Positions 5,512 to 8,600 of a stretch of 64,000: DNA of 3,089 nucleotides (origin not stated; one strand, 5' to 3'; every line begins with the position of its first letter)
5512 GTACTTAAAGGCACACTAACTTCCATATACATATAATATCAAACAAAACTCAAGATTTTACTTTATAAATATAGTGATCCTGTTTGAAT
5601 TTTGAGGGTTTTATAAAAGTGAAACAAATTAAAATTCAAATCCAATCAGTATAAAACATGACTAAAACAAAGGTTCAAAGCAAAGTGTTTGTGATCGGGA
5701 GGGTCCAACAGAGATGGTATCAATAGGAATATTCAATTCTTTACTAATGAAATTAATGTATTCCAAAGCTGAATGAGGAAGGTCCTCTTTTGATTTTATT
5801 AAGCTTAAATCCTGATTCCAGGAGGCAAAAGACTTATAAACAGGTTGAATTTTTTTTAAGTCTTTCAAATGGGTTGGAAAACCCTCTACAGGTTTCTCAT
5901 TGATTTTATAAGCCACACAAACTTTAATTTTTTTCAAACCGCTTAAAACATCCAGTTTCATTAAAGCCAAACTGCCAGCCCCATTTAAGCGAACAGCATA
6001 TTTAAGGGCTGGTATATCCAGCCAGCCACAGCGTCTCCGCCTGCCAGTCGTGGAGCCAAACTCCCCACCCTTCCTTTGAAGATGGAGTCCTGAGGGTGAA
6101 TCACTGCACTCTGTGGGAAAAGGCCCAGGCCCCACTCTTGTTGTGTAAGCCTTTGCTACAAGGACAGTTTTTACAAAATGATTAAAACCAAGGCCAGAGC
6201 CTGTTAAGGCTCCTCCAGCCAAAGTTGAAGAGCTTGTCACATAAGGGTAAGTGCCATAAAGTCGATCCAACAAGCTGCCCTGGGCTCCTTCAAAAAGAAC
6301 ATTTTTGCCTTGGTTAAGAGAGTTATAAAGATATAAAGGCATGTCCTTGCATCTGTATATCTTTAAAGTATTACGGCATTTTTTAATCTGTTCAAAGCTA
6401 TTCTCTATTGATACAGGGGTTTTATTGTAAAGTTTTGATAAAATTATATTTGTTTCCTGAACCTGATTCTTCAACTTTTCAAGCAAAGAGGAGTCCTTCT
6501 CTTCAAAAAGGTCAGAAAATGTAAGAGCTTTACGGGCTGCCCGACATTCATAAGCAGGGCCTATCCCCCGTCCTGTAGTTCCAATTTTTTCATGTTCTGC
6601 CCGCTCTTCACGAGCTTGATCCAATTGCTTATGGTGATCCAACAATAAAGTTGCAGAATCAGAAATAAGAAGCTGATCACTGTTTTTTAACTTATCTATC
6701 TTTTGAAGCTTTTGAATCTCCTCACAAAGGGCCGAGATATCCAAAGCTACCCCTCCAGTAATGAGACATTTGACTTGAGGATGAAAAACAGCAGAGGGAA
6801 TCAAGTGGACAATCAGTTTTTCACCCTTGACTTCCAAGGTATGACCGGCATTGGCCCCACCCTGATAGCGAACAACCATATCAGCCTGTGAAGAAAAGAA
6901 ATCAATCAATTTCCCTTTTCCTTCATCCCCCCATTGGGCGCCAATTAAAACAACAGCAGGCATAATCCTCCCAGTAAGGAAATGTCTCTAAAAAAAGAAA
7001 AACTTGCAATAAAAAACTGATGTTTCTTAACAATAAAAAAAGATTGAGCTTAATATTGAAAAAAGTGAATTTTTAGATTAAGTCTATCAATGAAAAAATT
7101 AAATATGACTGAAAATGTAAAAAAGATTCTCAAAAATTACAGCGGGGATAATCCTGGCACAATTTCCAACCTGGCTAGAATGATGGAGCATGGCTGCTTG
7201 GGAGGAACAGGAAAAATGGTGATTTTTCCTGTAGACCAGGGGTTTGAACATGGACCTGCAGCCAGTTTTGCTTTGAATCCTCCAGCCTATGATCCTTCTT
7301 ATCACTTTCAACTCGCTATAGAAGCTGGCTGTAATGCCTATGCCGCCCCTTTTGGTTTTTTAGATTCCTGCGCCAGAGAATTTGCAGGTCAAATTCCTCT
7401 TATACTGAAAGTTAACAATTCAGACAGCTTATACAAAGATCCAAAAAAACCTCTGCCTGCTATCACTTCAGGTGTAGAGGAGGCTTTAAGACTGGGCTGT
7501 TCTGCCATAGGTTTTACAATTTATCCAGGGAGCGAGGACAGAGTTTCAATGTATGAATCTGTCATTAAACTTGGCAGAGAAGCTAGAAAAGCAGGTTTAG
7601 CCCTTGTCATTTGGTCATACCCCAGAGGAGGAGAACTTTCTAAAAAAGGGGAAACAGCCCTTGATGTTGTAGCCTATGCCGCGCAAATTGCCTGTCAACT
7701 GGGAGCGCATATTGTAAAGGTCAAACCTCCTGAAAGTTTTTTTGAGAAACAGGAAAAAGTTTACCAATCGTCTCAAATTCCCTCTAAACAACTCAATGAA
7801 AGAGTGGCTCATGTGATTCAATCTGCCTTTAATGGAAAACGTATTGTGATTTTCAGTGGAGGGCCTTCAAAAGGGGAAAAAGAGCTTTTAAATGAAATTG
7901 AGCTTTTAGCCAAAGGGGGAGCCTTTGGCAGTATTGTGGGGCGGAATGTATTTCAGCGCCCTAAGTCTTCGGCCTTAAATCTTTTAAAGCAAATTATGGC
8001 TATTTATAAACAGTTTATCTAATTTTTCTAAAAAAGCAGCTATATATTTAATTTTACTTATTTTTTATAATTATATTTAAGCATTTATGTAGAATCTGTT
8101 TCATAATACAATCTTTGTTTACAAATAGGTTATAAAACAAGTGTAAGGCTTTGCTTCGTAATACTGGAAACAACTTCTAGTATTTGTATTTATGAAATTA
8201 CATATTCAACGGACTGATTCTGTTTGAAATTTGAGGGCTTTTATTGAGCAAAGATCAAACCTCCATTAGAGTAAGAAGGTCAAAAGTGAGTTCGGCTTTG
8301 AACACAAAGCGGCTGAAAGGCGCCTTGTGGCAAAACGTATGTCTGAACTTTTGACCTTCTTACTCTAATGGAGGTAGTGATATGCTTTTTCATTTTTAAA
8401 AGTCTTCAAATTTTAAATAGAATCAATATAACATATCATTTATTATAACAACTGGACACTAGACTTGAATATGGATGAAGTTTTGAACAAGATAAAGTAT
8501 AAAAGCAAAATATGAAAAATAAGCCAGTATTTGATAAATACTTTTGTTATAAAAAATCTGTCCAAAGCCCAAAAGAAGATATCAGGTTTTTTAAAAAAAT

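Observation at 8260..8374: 115-nt hairpin module with a conserved core and a fully compensated, unrelated outer stem (copy A)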

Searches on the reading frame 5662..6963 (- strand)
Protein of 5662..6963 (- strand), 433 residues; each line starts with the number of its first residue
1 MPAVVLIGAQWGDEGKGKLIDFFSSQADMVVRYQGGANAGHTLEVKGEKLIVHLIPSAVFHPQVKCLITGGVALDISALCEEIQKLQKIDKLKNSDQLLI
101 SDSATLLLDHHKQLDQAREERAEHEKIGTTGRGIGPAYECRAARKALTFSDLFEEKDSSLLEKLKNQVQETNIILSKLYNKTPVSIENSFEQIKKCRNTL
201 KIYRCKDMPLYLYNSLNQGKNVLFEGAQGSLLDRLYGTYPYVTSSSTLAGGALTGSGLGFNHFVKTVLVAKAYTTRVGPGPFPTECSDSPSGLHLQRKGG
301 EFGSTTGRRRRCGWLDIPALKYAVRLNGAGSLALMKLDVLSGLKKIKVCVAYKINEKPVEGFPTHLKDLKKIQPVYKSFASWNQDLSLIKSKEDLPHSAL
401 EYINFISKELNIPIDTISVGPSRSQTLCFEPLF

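Call 19: find_encoding_contigs(protein=window:5662-6963:-, flank=10000, max_places=10)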
Protein window:5662-6963:- (433 aa): no gene with exactly this product is on record in the collection.

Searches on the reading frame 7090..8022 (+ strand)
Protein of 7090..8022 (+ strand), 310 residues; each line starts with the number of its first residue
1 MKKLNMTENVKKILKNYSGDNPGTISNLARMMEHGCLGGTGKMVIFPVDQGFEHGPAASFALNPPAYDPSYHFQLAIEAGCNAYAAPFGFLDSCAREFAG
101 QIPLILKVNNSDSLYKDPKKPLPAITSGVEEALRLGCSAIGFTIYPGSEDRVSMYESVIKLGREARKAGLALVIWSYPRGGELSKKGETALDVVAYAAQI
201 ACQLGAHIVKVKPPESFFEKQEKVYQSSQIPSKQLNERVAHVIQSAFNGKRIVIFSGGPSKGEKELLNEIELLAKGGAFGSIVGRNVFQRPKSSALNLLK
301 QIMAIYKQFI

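Call 9: find_encoding_contigs(protein=window:7090-8022:+, flank=10000, max_places=10)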
Protein window:7090-8022:+ (310 aa): no gene with exactly this product is on record in the collection.

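Call 20: find_homologous_proteins(query=window:7090-8022:+, max_evalue=1e-40)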
Query window:7090-8022:+ (310 aa): 8000 proteins with E <= 1e-40 among 8000 candidates; the best 120 are listed.
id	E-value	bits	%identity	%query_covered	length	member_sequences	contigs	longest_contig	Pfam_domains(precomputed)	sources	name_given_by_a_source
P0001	1.9e-203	692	100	100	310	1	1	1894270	PF01791.16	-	-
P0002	2.4e-182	623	91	98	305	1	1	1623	PF01791.16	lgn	-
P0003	1.3e-175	601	86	98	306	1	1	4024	PF01791.16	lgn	-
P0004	6.5e-174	596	85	98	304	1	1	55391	PF01791.16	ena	-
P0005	1.0e-172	592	85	98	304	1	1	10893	PF01791.16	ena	-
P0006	3.2e-172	590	85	98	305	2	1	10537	PF01791.16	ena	-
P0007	6.7e-172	589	85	98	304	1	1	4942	PF01791.16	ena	-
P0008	1.1e-171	588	84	98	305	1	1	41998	PF01791.16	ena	-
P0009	4.3e-168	576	83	98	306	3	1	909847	PF01791.16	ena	-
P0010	1.3e-166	572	83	98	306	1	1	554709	PF01791.16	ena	-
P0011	7.1e-166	569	83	98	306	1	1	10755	PF01791.16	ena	-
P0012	3.4e-165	567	82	98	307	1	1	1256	PF01791.16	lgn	-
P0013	3.7e-165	567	82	98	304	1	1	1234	PF01791.16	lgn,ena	-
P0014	2.7e-164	564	83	97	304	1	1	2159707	PF01791.16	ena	-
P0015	2.9e-164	564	83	98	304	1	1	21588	PF01791.16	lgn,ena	-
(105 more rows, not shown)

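Call 22: find_encoding_contigs(protein=P0004, flank=10000, max_places=3)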
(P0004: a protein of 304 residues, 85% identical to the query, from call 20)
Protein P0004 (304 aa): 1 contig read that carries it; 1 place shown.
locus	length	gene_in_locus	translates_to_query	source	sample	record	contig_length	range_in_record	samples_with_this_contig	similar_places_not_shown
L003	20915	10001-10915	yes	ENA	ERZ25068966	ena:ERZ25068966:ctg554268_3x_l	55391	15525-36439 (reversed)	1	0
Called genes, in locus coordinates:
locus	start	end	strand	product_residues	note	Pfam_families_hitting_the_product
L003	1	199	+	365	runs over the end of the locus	-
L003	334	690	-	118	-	PF03061:4HBT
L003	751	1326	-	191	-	PF01678:DAP_epimerase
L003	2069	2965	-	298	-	PF12911:OppC_N (weak), PF00528:BPD_transp_1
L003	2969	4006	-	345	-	PF19300:BPD_transp_1_N, PF00528:BPD_transp_1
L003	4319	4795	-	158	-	-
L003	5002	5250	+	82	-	-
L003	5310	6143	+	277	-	PF13276:HTH_21, PF00665:rve, PF13683:rve_3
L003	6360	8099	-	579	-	PF03235:GmrSD_N, PF07510:GmrSD_C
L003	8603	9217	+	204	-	PF01243:PNPOx_N, PF10590:PNP_phzG_C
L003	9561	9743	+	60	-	-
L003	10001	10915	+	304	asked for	PF01791:DeoC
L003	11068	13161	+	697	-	PF01336:tRNA_anti-codon, PF00152:tRNA-synt_2, PF01409:tRNA-synt_2d (faint), PF00152:tRNA-synt_2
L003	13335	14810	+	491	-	PF04055:Radical_SAM (faint)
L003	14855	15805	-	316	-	PF01008:IF-2B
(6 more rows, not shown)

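Call 23: find_encoding_contigs(protein=P0009, flank=10000, max_places=3)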
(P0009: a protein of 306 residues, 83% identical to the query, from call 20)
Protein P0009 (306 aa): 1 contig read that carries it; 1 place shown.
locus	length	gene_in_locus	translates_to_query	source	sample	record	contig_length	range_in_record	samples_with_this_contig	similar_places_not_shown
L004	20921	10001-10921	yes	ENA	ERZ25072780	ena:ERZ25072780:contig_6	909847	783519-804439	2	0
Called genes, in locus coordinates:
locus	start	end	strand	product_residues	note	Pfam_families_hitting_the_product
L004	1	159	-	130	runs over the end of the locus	PF02823:ATP-synt_DE_N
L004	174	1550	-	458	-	PF02874:ATP-synt_ab_N, PF00006:ATP-synt_ab, PF22919:ATP-synt_VA_C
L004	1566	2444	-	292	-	PF00231:ATP-synt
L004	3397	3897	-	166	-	PF13276:HTH_21, PF00665:rve (weak)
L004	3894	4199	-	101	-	PF01527:HTH_Tnp_1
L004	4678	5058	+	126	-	-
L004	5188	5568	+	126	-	PF05598:DUF772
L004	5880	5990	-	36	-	-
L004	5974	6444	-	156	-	PF13384:HTH_23, PF13518:HTH_28, PF13542:HTH_Tnp_ISL3 (faint), PF13551:HTH_29, PF13565:HTH_32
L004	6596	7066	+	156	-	PF13384:HTH_23 (weak), PF13518:HTH_28, PF13551:HTH_29, PF13565:HTH_32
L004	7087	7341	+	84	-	-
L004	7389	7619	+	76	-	PF13358:DDE_3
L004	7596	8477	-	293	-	PF01610:DDE_Tnp_ISL3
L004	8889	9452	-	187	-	PF08712:Nfu_N, PF01106:NifU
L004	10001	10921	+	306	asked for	PF01791:DeoC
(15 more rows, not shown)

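Call 87: find_encoding_contigs(protein=P0002, flank=5000, max_places=3)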
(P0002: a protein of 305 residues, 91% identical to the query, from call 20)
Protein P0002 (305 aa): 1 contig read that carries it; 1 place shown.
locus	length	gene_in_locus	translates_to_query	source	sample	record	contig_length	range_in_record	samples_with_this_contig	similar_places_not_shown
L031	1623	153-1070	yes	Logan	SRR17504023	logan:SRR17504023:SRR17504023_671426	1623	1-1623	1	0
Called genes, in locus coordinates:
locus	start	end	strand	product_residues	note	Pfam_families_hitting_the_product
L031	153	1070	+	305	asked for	PF01791:DeoC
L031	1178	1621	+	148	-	?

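Call 88: find_encoding_contigs(protein=P0003, flank=5000, max_places=3)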
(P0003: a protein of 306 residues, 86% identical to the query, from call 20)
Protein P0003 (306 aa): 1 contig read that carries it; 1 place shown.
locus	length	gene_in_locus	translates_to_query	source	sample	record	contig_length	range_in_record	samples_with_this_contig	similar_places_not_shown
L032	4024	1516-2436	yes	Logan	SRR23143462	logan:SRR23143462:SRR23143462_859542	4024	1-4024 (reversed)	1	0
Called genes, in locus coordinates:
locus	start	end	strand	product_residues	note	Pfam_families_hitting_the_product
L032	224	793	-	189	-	PF08712:Nfu_N, PF01106:NifU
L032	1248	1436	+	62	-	-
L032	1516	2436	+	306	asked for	PF01791:DeoC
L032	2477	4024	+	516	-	?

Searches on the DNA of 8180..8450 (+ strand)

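Call 35: search_rna_families(source=window, start=8180, end=8450, threshold=evalue, max_evalue=10, show_alignments=2)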
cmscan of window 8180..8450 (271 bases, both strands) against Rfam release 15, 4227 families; matches with E-value up to 10: 3.
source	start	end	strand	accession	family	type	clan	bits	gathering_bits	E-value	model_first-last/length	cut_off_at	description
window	8266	8370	+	RF00918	mir-872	Gene; miRNA;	-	26.6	75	0.0016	1-81/81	no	mir-872 microRNA precursor family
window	8267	8367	+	RF03404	mir-1298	Gene; miRNA;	-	14.9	70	3.1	4-101/104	no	mir-1298 microRNA precursor family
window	8254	8378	+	RF02409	snoR125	Gene; snRNA; snoRNA; CD-box;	-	10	100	6.6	66-143/200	no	Small nucleolar RNA snoR125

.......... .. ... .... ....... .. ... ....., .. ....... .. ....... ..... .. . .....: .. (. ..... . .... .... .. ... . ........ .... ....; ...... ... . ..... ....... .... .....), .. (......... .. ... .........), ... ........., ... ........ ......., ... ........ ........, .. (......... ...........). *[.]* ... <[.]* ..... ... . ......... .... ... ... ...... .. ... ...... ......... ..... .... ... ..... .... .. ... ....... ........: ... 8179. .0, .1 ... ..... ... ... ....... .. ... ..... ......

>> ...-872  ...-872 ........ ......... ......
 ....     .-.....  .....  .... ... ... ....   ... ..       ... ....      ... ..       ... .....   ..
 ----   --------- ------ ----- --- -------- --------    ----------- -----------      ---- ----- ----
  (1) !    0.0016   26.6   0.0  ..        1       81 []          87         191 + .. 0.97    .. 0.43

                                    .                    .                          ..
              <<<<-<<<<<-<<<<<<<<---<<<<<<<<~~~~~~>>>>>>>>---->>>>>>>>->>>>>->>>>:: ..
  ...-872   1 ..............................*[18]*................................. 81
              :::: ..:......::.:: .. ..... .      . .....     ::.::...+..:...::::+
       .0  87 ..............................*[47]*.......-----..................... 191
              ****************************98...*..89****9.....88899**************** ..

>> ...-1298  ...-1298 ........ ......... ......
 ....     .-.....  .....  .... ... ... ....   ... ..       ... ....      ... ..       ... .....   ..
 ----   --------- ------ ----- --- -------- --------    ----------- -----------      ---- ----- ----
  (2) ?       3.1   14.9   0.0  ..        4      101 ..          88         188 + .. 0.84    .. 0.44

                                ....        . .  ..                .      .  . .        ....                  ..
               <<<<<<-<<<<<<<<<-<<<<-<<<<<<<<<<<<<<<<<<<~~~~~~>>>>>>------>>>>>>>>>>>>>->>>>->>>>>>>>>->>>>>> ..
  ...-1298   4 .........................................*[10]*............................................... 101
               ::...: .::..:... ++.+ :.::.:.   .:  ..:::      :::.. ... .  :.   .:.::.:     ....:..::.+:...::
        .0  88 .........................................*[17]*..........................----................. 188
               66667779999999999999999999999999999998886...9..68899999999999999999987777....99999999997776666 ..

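Call 66: build_rna_model(alignment_id=A3, structure=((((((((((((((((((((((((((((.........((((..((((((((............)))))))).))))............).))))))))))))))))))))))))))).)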
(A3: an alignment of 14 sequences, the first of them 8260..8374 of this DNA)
Model R1 built from alignment A3 (14 sequences, 118 columns); structure: as given.
model positions 115; base pairs 40; branch points 0; effective number of sequences 1.71; information 0.59 bits per position. Calibrated on 0.2 Mb of random sequence (short: E-values are rough).
structure used (alignment columns):
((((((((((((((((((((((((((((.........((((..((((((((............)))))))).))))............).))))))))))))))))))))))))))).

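Call 67: search_with_rna_model(model_id=R1, sources=[window, L003, L004, L007, L009, L013, L015, L017, L020, L024, L025, L026, L028, L029, L030], max_evalue=1, make_alignment=true)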
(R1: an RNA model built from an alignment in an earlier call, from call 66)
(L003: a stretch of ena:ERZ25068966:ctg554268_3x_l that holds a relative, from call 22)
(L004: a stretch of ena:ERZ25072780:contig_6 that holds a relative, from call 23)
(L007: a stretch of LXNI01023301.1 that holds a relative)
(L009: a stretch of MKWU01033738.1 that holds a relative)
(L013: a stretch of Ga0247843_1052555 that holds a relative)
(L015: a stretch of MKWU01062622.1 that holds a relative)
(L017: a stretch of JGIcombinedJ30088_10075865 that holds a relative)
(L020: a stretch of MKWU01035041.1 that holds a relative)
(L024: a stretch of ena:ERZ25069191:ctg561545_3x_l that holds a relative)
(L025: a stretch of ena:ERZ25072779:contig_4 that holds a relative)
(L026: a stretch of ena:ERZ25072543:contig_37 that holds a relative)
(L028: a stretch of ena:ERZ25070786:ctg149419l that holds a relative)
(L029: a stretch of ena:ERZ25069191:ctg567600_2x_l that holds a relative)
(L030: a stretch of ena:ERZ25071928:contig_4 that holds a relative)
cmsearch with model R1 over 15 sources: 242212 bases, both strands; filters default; matches with E-value up to 1: 31.
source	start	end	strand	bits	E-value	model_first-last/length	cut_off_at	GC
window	8260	8374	+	123.8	7.4e-30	1-115/115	no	0.45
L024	18813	18928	+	120.3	6.5e-29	1-115/115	no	0.47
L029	11831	11944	-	119.4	1.1e-28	1-115/115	no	0.4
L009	656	770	+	117.7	3.2e-28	1-115/115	no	0.44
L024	9779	9893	-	115.9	9.3e-28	1-115/115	no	0.41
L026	331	447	+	114.6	2e-27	1-115/115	no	0.47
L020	9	123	+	111.3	1.6e-26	1-115/115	no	0.39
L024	16803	16919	-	110.7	2.2e-26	1-115/115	no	0.49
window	53426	53540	+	107.3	1.8e-25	1-115/115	no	0.46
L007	319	434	+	106.9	2.2e-25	1-115/115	no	0.45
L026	11159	11273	-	105.1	6.7e-25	1-115/115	no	0.46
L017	108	222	-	98.3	4.4e-23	1-115/115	no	0.43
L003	19610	19725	+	95.6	2.2e-22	1-115/115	no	0.49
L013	1222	1332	+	90.3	5.7e-21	1-115/115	no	0.54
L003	1840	1977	+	66.2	1.4e-14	1-115/115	no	0.49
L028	15267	15386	-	58.2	1.8e-12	1-115/115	no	0.42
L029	11831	11944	+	54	2.3e-11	1-115/115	no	0.4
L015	105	163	+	49.1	4.8e-10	29-87/115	no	0.53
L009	656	770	-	48.4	7.3e-10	1-115/115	no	0.44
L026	331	447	-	43.7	1.3e-08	1-115/115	no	0.47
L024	9779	9893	+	43.6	1.4e-08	1-115/115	no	0.41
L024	18813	18928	-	41.8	4.2e-08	1-115/115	no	0.47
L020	9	123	-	40.1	1.2e-07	1-115/115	no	0.39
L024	16803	16919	+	38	4.1e-07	1-115/115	no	0.49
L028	8202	8363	+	37.2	6.9e-07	1-115/115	no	0.5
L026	11160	11272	+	31.1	2.9e-05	1-115/115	no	0.47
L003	4113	4243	-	23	0.0039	1-115/115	no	0.34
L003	1840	1977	-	21.4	0.01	1-115/115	no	0.49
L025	1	58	-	15.7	0.34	1-60/115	3'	0.52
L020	737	819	-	15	0.51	21-95/115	no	0.49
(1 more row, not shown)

Alignment A4: 31 matches aligned to the model, 253 columns, each read 5' to 3' on its own strand. Consensus structure (alignment columns), stored with it:
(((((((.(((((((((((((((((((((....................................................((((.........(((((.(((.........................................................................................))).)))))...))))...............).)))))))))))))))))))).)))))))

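Call 68: search_with_rna_model(model_id=R1, sources=[window, L003, L007, L009, L013, L017, L020, L024, L026, L028, L029], max_evalue=1e-13, make_alignment=true)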
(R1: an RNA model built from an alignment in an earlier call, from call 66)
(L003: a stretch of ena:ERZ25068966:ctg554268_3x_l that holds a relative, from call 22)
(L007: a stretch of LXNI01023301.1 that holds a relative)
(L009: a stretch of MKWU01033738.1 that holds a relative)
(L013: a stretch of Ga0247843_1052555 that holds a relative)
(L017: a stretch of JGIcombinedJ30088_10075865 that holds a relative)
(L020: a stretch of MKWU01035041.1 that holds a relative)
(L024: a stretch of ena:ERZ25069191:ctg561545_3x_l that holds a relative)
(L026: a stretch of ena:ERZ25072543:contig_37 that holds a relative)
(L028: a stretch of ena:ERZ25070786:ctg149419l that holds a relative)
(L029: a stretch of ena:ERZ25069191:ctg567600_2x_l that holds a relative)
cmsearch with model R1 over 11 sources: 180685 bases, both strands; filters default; matches with E-value up to 1e-13: 15.
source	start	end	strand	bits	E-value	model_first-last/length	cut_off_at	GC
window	8260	8374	+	123.8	5.5e-30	1-115/115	no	0.45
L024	18813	18928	+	120.3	4.9e-29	1-115/115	no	0.47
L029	11831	11944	-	119.4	8.4e-29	1-115/115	no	0.4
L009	656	770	+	117.7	2.4e-28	1-115/115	no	0.44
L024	9779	9893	-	115.9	6.9e-28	1-115/115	no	0.41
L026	331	447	+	114.6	1.5e-27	1-115/115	no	0.47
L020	9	123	+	111.3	1.2e-26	1-115/115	no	0.39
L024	16803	16919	-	110.7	1.7e-26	1-115/115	no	0.49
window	53426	53540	+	107.3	1.3e-25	1-115/115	no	0.46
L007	319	434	+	106.9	1.7e-25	1-115/115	no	0.45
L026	11159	11273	-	105.1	5e-25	1-115/115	no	0.46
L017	108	222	-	98.3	3.3e-23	1-115/115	no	0.43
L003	19610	19725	+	95.6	1.6e-22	1-115/115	no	0.49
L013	1222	1332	+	90.3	4.3e-21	1-115/115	no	0.54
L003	1840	1977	+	66.2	1.1e-14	1-115/115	no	0.49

Alignment A5: 15 matches aligned to the model, 141 columns, each read 5' to 3' on its own strand. Consensus structure (alignment columns), stored with it:
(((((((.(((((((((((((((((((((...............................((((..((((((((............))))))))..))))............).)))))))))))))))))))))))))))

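Call 78: search_dna_similar(query=window:8210-8430:+, collection=plasmids, mode=distant, max_evalue=0.01, max_rows=10)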
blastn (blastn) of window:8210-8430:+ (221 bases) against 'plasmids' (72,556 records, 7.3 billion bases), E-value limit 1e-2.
No match.

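Call 79: search_dna_similar(query=window:8210-8430:+, collection=phages, mode=distant, max_evalue=0.01, max_rows=10)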
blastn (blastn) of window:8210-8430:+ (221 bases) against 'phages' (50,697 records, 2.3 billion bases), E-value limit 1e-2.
No match.
